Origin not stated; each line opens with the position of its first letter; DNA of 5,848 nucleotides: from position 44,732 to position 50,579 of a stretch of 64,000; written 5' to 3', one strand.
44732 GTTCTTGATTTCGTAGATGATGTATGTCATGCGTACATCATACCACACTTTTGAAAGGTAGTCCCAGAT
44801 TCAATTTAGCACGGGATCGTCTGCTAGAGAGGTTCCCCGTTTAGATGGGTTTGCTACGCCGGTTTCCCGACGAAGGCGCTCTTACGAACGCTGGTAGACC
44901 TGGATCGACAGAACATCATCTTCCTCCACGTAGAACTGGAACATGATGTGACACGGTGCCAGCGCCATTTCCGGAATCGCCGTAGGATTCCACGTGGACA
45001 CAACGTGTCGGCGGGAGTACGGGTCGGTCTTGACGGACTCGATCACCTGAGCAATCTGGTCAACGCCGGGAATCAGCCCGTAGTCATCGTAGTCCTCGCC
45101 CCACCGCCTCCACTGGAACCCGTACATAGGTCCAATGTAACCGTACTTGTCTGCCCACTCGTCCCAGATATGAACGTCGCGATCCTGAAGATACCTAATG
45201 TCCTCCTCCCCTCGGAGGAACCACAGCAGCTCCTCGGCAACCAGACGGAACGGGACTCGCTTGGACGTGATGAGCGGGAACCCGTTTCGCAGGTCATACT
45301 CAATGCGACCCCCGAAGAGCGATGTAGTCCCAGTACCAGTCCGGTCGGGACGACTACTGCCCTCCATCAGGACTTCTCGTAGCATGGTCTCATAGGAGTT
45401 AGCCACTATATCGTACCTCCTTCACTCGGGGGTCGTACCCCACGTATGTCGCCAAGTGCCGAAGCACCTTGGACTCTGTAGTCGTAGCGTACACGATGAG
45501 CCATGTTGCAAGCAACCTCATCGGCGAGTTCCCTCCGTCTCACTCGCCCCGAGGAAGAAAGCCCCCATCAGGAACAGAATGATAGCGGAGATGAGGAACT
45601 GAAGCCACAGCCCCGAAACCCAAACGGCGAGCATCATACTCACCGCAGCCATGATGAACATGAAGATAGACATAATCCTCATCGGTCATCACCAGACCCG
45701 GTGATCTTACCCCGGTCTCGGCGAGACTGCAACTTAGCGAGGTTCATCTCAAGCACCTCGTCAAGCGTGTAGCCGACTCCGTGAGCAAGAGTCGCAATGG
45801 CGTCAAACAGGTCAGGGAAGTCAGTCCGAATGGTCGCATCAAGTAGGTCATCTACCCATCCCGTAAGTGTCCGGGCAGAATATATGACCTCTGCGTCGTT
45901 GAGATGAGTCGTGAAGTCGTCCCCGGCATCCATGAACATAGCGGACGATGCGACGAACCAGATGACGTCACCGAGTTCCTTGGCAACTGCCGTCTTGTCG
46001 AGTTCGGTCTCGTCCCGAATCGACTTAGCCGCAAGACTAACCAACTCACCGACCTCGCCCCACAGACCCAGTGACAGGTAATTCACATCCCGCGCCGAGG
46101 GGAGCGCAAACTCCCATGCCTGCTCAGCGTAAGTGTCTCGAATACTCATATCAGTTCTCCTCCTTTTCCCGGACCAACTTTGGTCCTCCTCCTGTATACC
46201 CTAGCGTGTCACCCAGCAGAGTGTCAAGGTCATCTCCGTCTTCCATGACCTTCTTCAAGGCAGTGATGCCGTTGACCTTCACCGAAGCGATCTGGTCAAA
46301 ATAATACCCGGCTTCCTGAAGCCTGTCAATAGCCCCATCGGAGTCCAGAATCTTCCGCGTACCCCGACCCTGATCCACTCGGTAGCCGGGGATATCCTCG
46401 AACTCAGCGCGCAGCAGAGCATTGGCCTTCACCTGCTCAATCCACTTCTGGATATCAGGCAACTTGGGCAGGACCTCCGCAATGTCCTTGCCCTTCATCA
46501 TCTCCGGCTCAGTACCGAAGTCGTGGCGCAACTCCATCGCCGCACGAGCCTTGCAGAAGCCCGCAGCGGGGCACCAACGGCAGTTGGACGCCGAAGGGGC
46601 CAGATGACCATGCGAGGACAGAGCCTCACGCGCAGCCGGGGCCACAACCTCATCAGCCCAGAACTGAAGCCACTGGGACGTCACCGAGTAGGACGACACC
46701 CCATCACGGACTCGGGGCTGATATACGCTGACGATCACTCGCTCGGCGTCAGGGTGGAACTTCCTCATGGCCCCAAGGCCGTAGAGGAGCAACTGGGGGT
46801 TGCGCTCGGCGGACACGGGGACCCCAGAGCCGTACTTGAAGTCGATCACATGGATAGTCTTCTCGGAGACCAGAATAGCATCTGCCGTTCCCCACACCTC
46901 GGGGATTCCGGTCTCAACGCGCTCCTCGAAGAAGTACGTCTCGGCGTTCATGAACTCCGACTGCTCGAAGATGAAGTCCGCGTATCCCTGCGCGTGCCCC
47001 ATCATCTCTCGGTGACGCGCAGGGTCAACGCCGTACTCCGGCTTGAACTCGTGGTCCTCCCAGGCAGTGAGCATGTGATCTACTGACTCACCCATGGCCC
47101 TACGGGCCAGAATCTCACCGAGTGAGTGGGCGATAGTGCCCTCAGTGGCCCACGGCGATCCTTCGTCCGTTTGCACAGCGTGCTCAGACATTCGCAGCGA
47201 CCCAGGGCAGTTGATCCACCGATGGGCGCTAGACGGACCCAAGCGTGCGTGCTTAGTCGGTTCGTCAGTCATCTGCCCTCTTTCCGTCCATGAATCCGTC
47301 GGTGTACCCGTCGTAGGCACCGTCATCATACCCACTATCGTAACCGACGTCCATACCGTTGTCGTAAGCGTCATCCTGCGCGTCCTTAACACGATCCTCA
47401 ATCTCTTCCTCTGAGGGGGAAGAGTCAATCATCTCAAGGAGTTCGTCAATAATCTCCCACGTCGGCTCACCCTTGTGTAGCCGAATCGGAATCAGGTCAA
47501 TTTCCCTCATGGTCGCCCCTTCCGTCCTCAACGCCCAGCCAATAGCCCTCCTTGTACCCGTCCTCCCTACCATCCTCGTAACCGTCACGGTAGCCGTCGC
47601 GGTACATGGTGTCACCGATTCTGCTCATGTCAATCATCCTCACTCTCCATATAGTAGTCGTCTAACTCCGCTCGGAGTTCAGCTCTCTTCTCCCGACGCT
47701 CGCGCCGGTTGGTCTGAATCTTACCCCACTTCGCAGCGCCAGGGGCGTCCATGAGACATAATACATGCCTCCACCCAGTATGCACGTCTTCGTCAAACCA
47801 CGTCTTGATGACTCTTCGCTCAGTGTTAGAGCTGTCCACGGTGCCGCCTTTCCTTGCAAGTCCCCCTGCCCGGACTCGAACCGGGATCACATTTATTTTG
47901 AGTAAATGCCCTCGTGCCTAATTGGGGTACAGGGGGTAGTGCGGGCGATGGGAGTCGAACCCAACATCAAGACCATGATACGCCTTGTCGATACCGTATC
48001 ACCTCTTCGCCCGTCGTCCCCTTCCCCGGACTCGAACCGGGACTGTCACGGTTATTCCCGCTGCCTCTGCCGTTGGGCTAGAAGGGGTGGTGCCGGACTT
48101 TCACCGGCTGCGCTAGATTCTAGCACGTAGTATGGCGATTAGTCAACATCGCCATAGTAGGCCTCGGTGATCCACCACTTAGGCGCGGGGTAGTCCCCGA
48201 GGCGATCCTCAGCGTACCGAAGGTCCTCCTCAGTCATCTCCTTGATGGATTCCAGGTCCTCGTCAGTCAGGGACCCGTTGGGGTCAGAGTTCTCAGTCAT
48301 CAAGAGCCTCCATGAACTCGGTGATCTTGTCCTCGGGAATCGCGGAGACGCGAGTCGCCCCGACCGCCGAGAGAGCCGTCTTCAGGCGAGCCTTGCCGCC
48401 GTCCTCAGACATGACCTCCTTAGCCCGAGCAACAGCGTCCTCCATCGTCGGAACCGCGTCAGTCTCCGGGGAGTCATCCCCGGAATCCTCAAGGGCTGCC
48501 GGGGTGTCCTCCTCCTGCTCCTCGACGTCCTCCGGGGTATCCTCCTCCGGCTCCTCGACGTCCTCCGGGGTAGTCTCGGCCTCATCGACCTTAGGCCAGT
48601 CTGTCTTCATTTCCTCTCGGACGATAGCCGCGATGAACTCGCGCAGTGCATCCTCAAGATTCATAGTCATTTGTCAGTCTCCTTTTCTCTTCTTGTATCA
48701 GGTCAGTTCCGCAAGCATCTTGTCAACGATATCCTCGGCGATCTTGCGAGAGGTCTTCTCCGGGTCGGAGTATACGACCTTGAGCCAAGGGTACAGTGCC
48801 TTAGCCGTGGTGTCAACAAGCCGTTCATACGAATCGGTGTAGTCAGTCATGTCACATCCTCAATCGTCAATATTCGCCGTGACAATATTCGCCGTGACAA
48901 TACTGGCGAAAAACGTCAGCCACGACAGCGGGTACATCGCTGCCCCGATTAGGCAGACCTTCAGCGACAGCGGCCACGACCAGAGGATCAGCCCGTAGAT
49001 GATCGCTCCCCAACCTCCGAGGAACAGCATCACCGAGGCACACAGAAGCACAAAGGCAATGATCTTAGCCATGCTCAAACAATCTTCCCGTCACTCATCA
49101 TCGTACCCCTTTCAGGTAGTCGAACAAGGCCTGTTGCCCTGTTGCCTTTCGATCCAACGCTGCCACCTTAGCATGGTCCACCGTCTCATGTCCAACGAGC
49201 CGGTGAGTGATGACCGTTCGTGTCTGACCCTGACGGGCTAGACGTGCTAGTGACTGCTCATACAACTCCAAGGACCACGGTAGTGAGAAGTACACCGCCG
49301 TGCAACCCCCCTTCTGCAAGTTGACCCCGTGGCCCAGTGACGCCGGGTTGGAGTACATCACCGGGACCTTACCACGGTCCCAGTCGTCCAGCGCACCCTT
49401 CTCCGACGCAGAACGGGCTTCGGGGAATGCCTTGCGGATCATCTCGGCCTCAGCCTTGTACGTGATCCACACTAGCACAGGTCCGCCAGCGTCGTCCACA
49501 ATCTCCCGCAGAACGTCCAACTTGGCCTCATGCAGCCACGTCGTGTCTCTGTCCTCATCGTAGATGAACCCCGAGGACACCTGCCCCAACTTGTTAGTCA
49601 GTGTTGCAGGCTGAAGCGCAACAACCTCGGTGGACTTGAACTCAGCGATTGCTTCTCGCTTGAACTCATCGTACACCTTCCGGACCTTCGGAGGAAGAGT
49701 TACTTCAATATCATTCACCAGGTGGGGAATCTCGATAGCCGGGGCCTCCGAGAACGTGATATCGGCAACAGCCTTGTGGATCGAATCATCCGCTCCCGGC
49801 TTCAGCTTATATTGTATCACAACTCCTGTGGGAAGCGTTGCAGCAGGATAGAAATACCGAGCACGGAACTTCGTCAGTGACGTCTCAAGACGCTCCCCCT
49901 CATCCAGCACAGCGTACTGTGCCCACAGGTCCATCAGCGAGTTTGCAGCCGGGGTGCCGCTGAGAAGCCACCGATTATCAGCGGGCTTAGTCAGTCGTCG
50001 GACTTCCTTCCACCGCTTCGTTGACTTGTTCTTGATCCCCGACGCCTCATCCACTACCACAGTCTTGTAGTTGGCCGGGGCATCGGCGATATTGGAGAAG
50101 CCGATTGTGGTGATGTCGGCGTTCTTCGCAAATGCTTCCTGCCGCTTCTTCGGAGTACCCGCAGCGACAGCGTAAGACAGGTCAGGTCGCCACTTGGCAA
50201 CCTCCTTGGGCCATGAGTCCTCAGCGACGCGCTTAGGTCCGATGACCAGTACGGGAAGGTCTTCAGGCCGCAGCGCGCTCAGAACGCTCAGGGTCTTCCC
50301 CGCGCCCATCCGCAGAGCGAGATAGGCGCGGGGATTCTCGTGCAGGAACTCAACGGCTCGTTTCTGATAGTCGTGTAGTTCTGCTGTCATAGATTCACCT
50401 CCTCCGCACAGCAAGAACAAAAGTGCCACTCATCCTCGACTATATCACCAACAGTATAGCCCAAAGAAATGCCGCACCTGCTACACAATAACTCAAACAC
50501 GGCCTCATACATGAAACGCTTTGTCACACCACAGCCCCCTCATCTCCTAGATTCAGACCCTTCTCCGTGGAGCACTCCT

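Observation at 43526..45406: thyA is split by a T4 td-like group I intron carrying a GIY-YIG homing endonuclease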

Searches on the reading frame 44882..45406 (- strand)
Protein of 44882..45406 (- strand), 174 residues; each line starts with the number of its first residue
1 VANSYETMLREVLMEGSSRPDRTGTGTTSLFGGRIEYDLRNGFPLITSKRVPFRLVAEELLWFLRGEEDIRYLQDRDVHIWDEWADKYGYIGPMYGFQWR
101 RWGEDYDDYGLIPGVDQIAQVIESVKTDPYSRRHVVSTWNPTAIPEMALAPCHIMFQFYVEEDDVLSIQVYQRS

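Call 5: search_protein_families(library=pfam, proteins=[window:44882-45406:-], max_evalue=0.01)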
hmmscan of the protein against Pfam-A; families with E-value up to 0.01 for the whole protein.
window:44882-45406:- (174 aa): 1 family
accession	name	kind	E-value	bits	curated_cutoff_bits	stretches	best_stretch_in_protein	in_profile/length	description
PF00303.24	Thymidylat_synt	-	2.3e-66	224.1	24.3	1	4-174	2-169/266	Thymidylate synthase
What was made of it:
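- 44888..45406 (-): thyA exon 1: 173 codons with a GTG start preceded by AAGGAGG. It ends ...TAC CAG CGT (Y-Q-R), and the last four bases GCGU form the exon strand of P1. Pfam Thymidylat_synt positions 2-169/266, E 2e-66 (call 5).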

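Call 45: find_related_loci(query=window:44885-45406:-, collection=viral_contigs, flank=3000)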
Query window:44885-45406:- (174 aa) in viral_contigs; peptide patterns used: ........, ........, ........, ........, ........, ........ (x = any residue, [..] = any of these).
34 stretches matched a pattern; 32 encode a relative of the query (tblastn E <= 1e-3); 32 distinct loci.
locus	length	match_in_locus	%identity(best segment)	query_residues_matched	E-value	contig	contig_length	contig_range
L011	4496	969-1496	85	1-174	2e-97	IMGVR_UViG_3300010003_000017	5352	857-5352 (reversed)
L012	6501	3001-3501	55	3-174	2e-59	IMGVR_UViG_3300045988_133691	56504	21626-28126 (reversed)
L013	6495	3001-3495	53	5-174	1e-58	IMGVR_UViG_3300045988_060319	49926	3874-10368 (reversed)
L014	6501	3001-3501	54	3-174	3e-58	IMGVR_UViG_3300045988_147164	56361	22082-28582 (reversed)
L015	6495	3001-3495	55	5-174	3e-57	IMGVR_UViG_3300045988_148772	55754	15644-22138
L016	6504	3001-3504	53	5-174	1e-55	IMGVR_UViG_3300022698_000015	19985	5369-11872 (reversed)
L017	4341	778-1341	49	3-174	2e-54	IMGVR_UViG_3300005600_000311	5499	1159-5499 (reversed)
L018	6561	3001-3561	47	4-174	6e-50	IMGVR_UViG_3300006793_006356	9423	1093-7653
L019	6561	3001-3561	47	4-174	6e-50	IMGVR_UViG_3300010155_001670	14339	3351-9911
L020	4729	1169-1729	47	4-174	6e-50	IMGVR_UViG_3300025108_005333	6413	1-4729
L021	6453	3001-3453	48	5-159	1e-49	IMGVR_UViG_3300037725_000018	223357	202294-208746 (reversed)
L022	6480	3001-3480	49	3-157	1e-48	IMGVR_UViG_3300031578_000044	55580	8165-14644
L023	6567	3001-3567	43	4-174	5e-48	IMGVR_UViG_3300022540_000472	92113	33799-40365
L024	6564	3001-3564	43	1-174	2e-46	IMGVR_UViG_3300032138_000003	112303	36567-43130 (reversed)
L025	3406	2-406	52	30-174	2e-46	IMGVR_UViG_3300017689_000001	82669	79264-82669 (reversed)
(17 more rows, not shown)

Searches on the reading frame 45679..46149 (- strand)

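Call 25: search_protein_families(library=pfam, proteins=[window:45679-46149:-])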
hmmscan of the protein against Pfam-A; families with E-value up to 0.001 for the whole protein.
window:45679-46149:- (156 aa): 2 families
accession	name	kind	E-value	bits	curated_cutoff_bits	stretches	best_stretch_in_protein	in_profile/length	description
PF03819.22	MazG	-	1.7e-05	25.5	22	0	26-73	7-47/74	MazG nucleotide pyrophosphohydrolase domain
PF08761.16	dUTPase_2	-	0.00062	20.5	22.9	1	26-139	33-150/162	dUTPase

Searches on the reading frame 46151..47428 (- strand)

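Call 25: search_protein_families(library=pfam, proteins=[window:46151-47428:-])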
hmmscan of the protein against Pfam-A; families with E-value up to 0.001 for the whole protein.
window:46151-47428:- (425 aa): 2 families
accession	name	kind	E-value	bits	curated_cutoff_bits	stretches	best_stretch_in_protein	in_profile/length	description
PF10926.14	DUF2800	-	1.6e-80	271.5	21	1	60-423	1-365/368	Protein of unknown function (DUF2800)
PF12705.13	PDDEXK_1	-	3.7e-13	50.4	22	1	64-293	3-247/247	PD-(D/E)XK nuclease superfamily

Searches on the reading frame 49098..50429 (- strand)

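Call 25: search_protein_families(library=pfam, proteins=[window:49098-50429:-])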
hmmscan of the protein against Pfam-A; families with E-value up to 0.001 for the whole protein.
window:49098-50429:- (443 aa): 2 families
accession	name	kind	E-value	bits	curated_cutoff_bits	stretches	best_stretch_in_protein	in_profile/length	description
PF00176.29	SNF2-rel_dom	-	1.8e-19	70.4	24.9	1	21-178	1-181/290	SNF2-related domain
PF00270.35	DEAD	-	1.1e-05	25.7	26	1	21-164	3-163/167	DEAD/DEAH box helicase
